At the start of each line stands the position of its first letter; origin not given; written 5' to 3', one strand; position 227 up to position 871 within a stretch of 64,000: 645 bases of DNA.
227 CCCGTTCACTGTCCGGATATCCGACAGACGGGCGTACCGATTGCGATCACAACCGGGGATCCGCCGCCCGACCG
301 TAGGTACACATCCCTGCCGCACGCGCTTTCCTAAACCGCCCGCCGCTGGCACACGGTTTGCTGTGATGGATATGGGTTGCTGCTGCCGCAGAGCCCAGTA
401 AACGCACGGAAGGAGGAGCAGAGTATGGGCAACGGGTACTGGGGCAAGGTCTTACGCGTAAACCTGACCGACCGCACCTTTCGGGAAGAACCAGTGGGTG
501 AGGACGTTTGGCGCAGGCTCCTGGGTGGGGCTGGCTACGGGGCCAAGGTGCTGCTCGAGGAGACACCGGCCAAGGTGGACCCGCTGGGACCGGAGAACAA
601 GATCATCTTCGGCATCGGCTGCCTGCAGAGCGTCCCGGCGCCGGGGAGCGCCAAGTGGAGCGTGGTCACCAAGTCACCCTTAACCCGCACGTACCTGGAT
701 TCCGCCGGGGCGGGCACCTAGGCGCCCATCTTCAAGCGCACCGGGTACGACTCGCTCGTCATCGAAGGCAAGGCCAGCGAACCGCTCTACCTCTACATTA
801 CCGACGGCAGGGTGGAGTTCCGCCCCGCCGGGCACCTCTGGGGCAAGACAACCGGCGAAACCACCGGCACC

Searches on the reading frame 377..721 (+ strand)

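Call 22: search_protein_families(library=pfam, proteins=[window:377-721:+], max_evalue=0.00001)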
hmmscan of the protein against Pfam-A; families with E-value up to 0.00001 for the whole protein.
window:377-721:+ (114 aa): 1 family
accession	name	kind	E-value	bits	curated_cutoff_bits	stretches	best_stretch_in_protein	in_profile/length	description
PF02730.20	AFOR_N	-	4.6e-28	98.8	29.8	1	23-113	1-91/199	Aldehyde ferredoxin oxidoreductase, N-terminal domain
